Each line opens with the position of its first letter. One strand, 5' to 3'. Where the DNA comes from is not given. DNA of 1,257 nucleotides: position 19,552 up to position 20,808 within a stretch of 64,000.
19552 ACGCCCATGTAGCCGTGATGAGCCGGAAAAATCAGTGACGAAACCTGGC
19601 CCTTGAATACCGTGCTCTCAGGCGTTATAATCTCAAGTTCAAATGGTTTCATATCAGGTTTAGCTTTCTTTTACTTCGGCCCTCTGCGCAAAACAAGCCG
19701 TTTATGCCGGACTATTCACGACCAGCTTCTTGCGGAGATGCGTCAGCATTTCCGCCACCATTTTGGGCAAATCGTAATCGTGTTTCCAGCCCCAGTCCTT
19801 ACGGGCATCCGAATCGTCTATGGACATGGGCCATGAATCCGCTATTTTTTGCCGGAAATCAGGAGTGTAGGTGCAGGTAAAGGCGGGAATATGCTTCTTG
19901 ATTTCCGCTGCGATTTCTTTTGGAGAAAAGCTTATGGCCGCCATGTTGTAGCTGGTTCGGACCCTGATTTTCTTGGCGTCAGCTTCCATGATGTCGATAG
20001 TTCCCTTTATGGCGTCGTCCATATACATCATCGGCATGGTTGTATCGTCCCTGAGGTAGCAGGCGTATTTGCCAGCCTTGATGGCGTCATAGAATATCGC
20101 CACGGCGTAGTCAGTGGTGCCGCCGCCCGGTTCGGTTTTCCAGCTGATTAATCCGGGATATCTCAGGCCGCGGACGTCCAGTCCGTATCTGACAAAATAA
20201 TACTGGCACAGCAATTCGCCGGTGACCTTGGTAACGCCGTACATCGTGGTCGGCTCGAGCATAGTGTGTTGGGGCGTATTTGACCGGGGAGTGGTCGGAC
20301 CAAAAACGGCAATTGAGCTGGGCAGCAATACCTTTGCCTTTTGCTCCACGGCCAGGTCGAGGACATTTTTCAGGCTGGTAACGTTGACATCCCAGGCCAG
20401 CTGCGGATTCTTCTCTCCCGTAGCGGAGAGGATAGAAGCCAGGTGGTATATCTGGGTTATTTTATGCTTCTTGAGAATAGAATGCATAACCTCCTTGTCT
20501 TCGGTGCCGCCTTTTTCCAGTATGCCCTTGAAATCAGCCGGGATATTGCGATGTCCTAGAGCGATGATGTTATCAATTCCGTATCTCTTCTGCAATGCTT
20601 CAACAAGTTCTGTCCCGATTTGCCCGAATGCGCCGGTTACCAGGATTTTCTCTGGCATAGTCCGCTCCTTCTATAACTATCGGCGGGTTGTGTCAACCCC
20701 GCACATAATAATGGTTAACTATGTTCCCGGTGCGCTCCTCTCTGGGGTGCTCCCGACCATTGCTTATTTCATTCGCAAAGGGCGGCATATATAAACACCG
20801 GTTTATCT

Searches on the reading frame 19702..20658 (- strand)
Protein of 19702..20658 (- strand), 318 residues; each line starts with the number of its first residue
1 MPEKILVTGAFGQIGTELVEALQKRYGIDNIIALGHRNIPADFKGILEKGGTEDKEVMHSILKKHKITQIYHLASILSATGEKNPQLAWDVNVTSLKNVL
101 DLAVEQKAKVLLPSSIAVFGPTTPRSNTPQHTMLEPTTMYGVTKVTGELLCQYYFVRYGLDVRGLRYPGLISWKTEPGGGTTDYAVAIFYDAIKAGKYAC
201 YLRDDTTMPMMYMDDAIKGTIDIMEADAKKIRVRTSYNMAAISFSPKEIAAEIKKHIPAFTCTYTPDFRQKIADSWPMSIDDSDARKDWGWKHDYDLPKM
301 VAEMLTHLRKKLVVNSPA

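Call 70: search_protein_families(library=pfam, proteins=[window:19702-20658:-], max_evalue=0.00001)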
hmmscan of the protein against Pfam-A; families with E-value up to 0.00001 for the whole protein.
window:19702-20658:- (318 aa): 5 families
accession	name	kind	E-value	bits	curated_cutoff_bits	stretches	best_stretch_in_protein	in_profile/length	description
PF01370.27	Epimerase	-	1.6e-28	100.2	20.9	1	5-229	1-230/240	NAD dependent epimerase/dehydratase family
PF16363.11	GDP_Man_Dehyd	-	2.7e-20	73.5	27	1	6-304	1-332/332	GDP-mannose 4,6 dehydratase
PF04321.23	RmlD_sub_bind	-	1.1e-14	54.6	27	1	4-152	2-137/287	RmlD substrate binding domain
PF07993.18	NAD_binding_4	-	4.9e-11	42.7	20.1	1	65-214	87-252/258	Male sterility protein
PF02719.21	Polysacc_synt_2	-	6.8e-08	32.5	20.2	1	5-152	1-150/293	Polysaccharide biosynthesis protein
